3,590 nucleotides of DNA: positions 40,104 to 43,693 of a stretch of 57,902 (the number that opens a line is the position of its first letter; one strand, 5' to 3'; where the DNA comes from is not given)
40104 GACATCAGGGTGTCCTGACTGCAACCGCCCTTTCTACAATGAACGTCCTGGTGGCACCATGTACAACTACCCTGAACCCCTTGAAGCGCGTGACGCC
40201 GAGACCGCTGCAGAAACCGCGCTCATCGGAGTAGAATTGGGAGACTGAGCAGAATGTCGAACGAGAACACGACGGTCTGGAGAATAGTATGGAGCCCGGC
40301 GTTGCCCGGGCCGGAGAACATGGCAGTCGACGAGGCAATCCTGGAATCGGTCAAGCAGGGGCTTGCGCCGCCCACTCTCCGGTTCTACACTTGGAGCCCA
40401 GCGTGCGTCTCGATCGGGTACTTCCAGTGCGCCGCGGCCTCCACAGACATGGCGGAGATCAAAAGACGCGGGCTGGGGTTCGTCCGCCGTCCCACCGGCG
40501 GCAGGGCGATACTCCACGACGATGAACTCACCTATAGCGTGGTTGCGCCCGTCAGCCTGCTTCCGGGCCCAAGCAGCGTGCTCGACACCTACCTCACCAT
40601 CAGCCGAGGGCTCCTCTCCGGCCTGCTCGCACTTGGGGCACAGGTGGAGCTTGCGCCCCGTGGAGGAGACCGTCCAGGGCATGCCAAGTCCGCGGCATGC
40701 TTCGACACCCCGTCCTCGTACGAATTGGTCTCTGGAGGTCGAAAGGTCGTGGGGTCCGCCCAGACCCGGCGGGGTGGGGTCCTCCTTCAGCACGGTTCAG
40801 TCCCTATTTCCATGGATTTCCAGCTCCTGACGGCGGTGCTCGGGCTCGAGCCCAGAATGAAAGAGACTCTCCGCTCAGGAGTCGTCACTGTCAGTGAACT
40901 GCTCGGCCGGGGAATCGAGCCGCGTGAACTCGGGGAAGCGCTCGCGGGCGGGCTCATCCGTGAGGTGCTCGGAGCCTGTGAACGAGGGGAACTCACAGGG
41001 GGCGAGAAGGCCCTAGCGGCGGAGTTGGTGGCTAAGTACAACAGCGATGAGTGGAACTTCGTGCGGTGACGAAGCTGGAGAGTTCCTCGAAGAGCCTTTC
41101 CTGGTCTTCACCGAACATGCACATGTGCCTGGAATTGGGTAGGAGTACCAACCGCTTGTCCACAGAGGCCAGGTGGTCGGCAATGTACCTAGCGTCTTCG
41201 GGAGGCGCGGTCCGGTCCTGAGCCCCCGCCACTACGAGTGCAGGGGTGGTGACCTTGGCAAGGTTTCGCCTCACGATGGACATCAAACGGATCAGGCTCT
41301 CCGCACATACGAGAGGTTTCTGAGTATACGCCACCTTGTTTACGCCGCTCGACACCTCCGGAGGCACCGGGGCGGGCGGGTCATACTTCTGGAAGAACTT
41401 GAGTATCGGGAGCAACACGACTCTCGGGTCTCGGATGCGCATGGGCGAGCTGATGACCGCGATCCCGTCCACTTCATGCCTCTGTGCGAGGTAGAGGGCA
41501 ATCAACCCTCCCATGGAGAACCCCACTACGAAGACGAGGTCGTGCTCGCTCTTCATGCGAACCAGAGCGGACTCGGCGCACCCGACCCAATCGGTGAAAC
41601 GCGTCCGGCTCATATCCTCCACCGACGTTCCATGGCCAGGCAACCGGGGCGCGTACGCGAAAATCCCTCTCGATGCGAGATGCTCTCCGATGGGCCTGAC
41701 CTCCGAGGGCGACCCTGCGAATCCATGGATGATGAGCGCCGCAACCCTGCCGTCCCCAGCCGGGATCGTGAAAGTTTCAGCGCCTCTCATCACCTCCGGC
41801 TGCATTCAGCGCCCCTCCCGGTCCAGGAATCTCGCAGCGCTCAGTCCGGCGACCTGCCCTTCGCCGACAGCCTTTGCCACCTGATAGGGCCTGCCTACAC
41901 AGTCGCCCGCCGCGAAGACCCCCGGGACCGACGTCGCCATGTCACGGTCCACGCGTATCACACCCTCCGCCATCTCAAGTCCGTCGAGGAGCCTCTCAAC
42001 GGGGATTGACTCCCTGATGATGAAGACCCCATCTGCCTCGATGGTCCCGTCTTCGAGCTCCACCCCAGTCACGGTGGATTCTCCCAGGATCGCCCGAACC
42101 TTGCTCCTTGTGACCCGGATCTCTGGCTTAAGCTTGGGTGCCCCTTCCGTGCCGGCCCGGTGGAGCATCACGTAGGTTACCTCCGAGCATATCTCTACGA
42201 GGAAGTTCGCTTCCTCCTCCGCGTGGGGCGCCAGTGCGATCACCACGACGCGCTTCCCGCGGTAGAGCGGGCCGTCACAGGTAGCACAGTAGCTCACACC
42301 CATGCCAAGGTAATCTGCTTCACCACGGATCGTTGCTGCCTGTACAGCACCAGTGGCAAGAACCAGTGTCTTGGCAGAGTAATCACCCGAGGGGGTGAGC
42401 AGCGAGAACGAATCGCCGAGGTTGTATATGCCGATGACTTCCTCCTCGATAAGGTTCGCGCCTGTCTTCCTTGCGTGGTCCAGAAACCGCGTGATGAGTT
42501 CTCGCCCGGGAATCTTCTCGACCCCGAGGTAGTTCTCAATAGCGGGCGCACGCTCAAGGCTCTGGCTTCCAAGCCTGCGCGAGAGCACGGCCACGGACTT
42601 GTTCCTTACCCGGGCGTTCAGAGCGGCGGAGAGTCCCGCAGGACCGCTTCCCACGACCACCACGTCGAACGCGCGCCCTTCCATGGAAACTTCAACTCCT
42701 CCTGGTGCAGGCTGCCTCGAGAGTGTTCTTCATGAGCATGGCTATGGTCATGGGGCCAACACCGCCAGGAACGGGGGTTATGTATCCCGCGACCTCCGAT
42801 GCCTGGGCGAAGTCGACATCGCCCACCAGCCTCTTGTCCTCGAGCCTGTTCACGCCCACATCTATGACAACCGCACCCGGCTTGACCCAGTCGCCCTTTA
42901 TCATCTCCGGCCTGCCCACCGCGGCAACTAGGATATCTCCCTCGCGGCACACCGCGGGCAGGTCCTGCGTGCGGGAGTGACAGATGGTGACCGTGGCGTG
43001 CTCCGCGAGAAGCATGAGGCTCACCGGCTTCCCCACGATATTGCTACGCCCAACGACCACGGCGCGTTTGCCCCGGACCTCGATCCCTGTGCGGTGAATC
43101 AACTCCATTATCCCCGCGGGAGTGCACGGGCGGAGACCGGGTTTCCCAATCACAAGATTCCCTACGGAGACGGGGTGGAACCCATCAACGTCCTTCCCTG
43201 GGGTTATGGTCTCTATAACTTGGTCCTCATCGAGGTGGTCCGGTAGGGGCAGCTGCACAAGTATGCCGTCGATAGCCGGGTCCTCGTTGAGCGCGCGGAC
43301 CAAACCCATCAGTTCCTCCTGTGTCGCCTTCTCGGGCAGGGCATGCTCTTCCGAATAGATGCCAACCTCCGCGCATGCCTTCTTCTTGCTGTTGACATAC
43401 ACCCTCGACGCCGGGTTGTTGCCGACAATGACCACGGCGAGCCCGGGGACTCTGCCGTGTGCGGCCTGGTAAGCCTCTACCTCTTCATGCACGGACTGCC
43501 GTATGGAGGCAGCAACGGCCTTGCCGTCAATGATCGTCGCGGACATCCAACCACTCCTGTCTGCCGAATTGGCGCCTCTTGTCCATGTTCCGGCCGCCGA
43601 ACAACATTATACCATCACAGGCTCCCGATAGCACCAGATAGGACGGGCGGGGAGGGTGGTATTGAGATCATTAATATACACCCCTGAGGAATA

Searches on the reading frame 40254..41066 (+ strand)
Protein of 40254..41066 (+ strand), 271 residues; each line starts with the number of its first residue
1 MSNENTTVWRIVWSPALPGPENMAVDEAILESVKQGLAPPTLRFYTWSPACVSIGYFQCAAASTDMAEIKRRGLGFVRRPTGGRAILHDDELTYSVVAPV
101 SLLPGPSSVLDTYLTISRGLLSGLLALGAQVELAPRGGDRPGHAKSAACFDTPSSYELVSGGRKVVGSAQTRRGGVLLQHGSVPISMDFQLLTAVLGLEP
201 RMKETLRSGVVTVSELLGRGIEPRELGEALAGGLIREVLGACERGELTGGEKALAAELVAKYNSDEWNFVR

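Call 5: search_protein_families(library=pfam, proteins=[window:40254-41066:+], max_evalue=0.1)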
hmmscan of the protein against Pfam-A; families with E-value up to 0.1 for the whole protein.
window:40254-41066:+ (271 aa): 2 families
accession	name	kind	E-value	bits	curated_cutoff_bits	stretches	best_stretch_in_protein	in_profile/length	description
PF21948.1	LplA-B_cat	-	2.1e-34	119.7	27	1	20-231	3-196/200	Lipoyl protein ligase A/B catalytic domain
PF03099.24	BPL_LplA_LipB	-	3.6e-17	62.9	21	1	67-188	19-133/133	Biotin/lipoate A/B protein ligase family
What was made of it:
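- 40254..41069 (+): LipM-type octanoyltransferase: catalytic domain only, with C149 and K164. Pfam LplA-B_cat (call 5).
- On LipM octanoyltransferase (downstream gene 40254..41069): 271 aa with LplA-B_cat only (call 5).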

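Call 6: search_protein_families(library=ncbifam, proteins=[window:40254-41066:+], max_evalue=0.1)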
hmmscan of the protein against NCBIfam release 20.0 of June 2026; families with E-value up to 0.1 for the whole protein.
window:40254-41066:+ (271 aa): 4 families
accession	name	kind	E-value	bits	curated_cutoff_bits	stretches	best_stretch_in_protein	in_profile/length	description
NF053750.1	LplA_large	exception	9.6e-29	100.5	480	2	22-133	13-126/248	lipoate-protein ligase large subunit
NF053751.1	LplAB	exception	5.6e-21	74.9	550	1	8-135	99-227/348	lipoate-protein ligase LplAB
TIGR00545.2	lipoyltrans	equivalog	2.6e-16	59.5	280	2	158-269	124-240/328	lipoate--protein ligase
NF047857.1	LipGcvHLiptaseLipL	equivalog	0.0037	16.9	450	1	16-99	24-109/277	lipoyl-[GcvH]:protein N-lipoyltransferase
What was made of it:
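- On LplA/LplB bipartite lipoate-protein ligase: 100.5 bits against 480, and 74.9 against 550 (call 6).
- The best NCBIfam hit is LplA_large (call 6). The LplA_large score is 100 against a cut-off of 480 (call 6).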

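Call 41: search_solved_structures(query=window:40254-41066:+, max_evalue=0.001, show_alignments=2)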
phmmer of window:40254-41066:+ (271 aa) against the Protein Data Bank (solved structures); distinct sequences matched with E-value up to 0.001: 4.
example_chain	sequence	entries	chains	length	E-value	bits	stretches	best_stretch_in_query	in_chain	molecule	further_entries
2ars_A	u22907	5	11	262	2.5e-19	73.1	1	22-269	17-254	Lipoate-protein ligase A | PUTATIVE LIPOATE PROTEIN LIGASE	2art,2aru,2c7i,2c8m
3r07_A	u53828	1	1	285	3.4e-19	72.8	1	22-269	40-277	Lipoate-protein ligase A subunit 1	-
8cri_A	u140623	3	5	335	4.5e-06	29.7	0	22-98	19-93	lipoate--protein ligase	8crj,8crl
5ij6_A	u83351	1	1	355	0.00026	23.9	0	21-89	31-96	Lipoate--protein ligase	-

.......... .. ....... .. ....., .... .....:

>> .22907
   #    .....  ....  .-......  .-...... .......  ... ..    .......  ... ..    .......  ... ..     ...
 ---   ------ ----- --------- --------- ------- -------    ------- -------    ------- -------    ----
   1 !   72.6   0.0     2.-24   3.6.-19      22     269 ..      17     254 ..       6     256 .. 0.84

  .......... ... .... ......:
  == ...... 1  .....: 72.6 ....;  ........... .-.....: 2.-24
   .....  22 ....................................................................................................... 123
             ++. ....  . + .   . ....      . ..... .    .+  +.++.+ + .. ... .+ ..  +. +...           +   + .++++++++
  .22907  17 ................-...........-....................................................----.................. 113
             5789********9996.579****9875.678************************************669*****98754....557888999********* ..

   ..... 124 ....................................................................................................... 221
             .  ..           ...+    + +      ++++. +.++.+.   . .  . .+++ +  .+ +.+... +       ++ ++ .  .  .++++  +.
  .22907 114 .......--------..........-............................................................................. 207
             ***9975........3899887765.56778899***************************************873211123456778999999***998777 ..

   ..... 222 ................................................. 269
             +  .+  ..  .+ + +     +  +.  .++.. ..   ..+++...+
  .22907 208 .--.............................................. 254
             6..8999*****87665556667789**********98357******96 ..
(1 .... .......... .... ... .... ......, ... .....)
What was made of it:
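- The best PDB sequence match is Thermoplasma LplA subunit 1 (call 41).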

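Call 76: find_homologous_proteins(query=window:40254-41066:+, max_evalue=0.00001)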
Query window:40254-41066:+ (271 aa): 7564 proteins with E <= 0.00001 among 8000 candidates; the best 120 are listed.
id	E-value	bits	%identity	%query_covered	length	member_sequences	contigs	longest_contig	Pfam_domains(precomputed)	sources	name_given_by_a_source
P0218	1.4e-174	597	100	100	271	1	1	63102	PF03099.25,PF21948.2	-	-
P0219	9.0e-80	286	55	97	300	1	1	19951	PF03099.25,PF21948.2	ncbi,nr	ncbi:MAG: lipoate--protein ligase family protein [Clostridia bacterium]|nr:lipoate--protein ligase f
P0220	7.9e-75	270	48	99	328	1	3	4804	PF03099.25,PF21948.2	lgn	-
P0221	2.9e-74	268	50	99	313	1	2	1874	PF03099.25,PF21948.2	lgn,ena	-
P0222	3.3e-74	268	50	99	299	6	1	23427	PF03099.25,PF21948.2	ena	-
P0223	1.7e-73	266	49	99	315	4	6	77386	PF03099.25,PF21948.2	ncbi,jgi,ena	jgi:lipoate-protein ligase A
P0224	3.0e-73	265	49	99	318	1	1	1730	PF03099.25,PF21948.2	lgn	-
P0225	3.8e-73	264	49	99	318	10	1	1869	PF03099.25,PF21948.2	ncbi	-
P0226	1.0e-72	263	54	97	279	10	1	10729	PF03099.25,PF21948.2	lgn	-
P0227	2.1e-72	262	50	99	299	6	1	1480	PF03099.25,PF21948.2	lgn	-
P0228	2.5e-72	262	50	99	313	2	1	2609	PF03099.25,PF21948.2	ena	-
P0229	3.5e-72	261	50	99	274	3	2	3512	PF03099.25,PF21948.2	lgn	-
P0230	4.8e-72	261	48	99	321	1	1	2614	PF03099.25,PF21948.2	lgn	-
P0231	7.0e-72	260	49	99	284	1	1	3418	PF03099.25,PF21948.2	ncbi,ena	-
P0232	1.2e-71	259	53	97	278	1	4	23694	PF03099.25,PF21948.2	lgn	-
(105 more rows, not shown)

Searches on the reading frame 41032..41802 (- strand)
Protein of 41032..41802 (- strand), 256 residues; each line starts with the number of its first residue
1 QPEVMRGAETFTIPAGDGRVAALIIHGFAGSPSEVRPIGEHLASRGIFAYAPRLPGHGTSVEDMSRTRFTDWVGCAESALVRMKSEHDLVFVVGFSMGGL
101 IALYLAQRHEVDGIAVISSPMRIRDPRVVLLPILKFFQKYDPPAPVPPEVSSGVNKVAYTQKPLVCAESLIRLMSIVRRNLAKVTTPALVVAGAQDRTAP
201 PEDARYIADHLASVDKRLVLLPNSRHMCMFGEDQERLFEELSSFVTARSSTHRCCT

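Call 23: search_protein_families(library=ncbifam, proteins=[window:41032-41802:-], max_evalue=0.001)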
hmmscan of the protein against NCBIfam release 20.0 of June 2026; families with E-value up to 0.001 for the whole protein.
window:41032-41802:- (256 aa): 16 families
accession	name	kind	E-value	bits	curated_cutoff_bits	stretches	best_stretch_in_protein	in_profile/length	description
NF011457.0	PRK14875.1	equivalog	2e-15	56.7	307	1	16-111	128-223/372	acetoin dehydrogenase dihydrolipoyllysine-residue acetyltransferase subunit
NF051488.1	bifunc_PcaDC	exception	1.4e-14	54.1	390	1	166-248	176-253/375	bifunctional 3-oxoadipate enol-lactonase/4-carboxymuconolactone decarboxylase PcaDC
TIGR02427.1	protocat_pcaD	equivalog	3.3e-12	46.3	255.85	1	178-245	186-250/251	3-oxoadipate enol-lactonase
TIGR01738.1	bioH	equivalog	4.6e-11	42.8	206.95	1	16-117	1-96/245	pimeloyl-ACP methyl ester esterase BioH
NF051487.1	bifunc_PcaCD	exception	1.9e-10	40.5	430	1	177-245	346-411/413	bifunctional 4-carboxymuconolactone decarboxylase/3-oxoadipate enol-lactonase PcaCD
TIGR03695.1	menH_SHCHC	equivalog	5e-10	39.2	208.55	1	23-110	6-93/252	2-succinyl-6-hydroxy-2,4-cyclohexadiene-1-carboxylate synthase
TIGR03056.1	bchO_mg_che_rel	equivalog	2.1e-09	36.8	172.55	1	21-118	30-125/278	alpha/beta fold hydrolase BchO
NF008340.0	PRK11126.1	equivalog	1.8e-08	34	261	1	22-114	17-104/255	2-succinyl-6-hydroxy-2,4-cyclohexadiene-1-carboxylate synthase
TIGR01250.1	pro_imino_pep_2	subfamily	4.3e-08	33.1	167.65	1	178-245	224-287/288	proline iminopeptidase-family hydrolase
NF045945.1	ProImpepLactob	equivalog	1.8e-07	31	400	1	179-245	228-290/293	proline iminopeptidase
NF050089.1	i_nPHAscl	equivalog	4.7e-07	29.2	300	0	17-110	16-106/288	intracellular short-chain-length polyhydroxyalkanoate depolymerase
NF045948.1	ProImpepThrmp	equivalog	5.7e-07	29.3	500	0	179-246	225-288/291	proline iminopeptidase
NF058673.1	LipAdnlyCyLipJMY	equivalog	4.8e-06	25.5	800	1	176-250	216-287/449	bifunctional lipase/adenylate cyclase LipJ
NF041096.1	esterase_EstD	equivalog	7.9e-05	21.9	600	1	79-211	230-369/421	esterase EstD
NF047920.1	lactonase_UilS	equivalog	0.00022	21.1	400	1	179-231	214-266/285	UilS family quorum-quenching N-acyl-homoserine lactonase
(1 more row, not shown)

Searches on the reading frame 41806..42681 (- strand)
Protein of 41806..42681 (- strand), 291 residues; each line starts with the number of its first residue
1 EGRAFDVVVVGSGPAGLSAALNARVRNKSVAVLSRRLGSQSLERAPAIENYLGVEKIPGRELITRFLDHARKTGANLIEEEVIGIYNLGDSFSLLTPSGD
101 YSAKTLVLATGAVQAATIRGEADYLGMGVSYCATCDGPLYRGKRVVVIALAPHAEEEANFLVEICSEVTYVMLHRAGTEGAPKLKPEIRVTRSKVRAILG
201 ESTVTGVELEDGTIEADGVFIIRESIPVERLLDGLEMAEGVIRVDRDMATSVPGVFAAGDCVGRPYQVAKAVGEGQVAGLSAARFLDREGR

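Call 23: search_protein_families(library=ncbifam, proteins=[window:41806-42681:-], max_evalue=0.001)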
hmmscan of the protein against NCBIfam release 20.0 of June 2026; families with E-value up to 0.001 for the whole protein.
window:41806-42681:- (291 aa): 64 families (the best 25 are shown)
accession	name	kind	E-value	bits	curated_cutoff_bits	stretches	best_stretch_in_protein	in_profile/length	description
TIGR01292.1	TRX_reduct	equivalog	7.2e-60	202.3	343.45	1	6-286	2-300/300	thioredoxin-disulfide reductase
TIGR03140.1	AhpF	equivalog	4.7e-43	147.5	502.9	1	3-283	211-509/515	alkyl hydroperoxide reductase subunit F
TIGR03143.1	AhpF_homolog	hypoth_equivalog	8.9e-40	136.8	687.65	1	4-287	4-309/555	putative alkyl hydroperoxide reductase F subunit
NF007614.0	PRK10262.1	equivalog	5.8e-30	104.5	644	1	7-287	9-315/321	thioredoxin-disulfide reductase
NF009410.0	PRK12771.1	subfamily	2.4e-12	46.2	516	1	189-288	344-447/566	NAD(P)-binding protein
NF003585.0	PRK05249.1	equivalog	3.1e-12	45.8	465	2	4-36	6-38/464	Si-specific NAD(P)(+) transhydrogenase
TIGR01350.1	lipoamide_DH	equivalog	8.6e-11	41.2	408.8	1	234-279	280-326/461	dihydrolipoyl dehydrogenase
NF009409.0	PRK12770.1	subfamily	3.2e-10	39.6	343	1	233-289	296-353/360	putative glutamate synthase subunit beta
TIGR02053.1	MerA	equivalog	5.3e-10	38.9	454.45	1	204-282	245-328/465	mercury(II) reductase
TIGR01316.1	gltA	equivalog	1e-09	37.7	471.75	1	211-281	371-444/449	NADPH-dependent glutamate synthase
NF007123.0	PRK09564.1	equivalog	2.5e-09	36.3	458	1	191-262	210-284/444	CoA-disulfide reductase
NF005883.0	PRK07845.1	equivalog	1.6e-08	34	479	1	192-278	238-330/466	NAD(P)H-quinone dehydrogenase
NF009454.0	PRK12814.1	equivalog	3.6e-08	32.2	916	1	233-288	445-502/657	putative NADPH-dependent glutamate synthase small subunit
TIGR04018.1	Bthiol_YpdA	hypoth_equivalog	9.1e-08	31.3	339.9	0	6-47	1-42/316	YpdA family putative bacillithiol disulfide reductase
NF005866.0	PRK07803.1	equivalog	1e-07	30.5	819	1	3-37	7-41/631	fumarate reductase/succinate dehydrogenase flavoprotein subunit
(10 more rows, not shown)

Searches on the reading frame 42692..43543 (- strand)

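Call 23: search_protein_families(library=ncbifam, proteins=[window:42692-43543:-], max_evalue=0.001)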
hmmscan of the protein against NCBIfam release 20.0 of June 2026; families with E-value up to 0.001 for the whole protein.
window:42692-43543:- (283 aa): 30 families (the best 25 are shown)
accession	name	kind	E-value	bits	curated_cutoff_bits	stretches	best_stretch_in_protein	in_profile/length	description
NF010785.0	PRK14188.1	subfamily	1e-128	428.5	396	1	2-280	3-288/297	bifunctional methylenetetrahydrofolate dehydrogenase/methenyltetrahydrofolate cyclohydrolase FolD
NF008058.0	PRK10792.1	equivalog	1.6e-124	414.6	355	1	2-280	3-281/285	bifunctional methylenetetrahydrofolate dehydrogenase/methenyltetrahydrofolate cyclohydrolase FolD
NF010786.0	PRK14189.1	subfamily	6.2e-121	402.9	421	1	1-279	2-279/285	bifunctional methylenetetrahydrofolate dehydrogenase/methenyltetrahydrofolate cyclohydrolase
NF010781.0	PRK14184.1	equivalog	1.6e-118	394.9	438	1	3-281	2-283/286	bifunctional 5,10-methylene-tetrahydrofolate dehydrogenase/ 5,10-methylene-tetrahydrofolate cyclohydrolase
NF010787.0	PRK14191.1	equivalog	2.4e-117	391.1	423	1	3-281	2-280/285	bifunctional methylenetetrahydrofolate dehydrogenase/methenyltetrahydrofolate cyclohydrolase FolD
NF010783.0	PRK14186.1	equivalog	3.4e-117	390.8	333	1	2-280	2-284/297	bifunctional methylenetetrahydrofolate dehydrogenase/methenyltetrahydrofolate cyclohydrolase FolD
NF010776.0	PRK14179.1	equivalog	2.2e-112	374.8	445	1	2-280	2-280/284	bifunctional methylenetetrahydrofolate dehydrogenase/methenyltetrahydrofolate cyclohydrolase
NF010779.0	PRK14182.1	equivalog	4.7e-110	367.2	537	1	3-278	2-277/282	bifunctional 5,10-methylene-tetrahydrofolate dehydrogenase/ 5,10-methylene-tetrahydrofolate cyclohydrolase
NF010767.0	PRK14170.1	equivalog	4.3e-109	363.9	559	1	3-278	3-277/284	bifunctional methylenetetrahydrofolate dehydrogenase/methenyltetrahydrofolate cyclohydrolase FolD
NF010790.0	PRK14194.1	equivalog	7.6e-109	363.5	508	1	1-280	3-284/301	bifunctional methylenetetrahydrofolate dehydrogenase/methenyltetrahydrofolate cyclohydrolase FolD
NF010780.0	PRK14183.1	equivalog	2.4e-107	358.4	480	1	3-281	2-280/283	bifunctional 5,10-methylene-tetrahydrofolate dehydrogenase/ 5,10-methylene-tetrahydrofolate cyclohydrolase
NF010770.0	PRK14173.1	equivalog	1.6e-106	355.7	411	1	2-282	3-282/287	bifunctional 5,10-methylene-tetrahydrofolate dehydrogenase/ 5,10-methylene-tetrahydrofolate cyclohydrolase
NF010775.0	PRK14178.1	equivalog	2.3e-104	348.6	465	1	3-281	1-274/279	bifunctional methylenetetrahydrofolate dehydrogenase/methenyltetrahydrofolate cyclohydrolase FolD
NF010773.0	PRK14176.1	equivalog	4e-102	341.5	437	1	3-279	9-284/287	bifunctional 5,10-methylene-tetrahydrofolate dehydrogenase/ 5,10-methylene-tetrahydrofolate cyclohydrolase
NF010771.0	PRK14174.1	equivalog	9.6e-102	340.1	530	1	3-277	2-288/295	bifunctional 5,10-methylene-tetrahydrofolate dehydrogenase/ 5,10-methylene-tetrahydrofolate cyclohydrolase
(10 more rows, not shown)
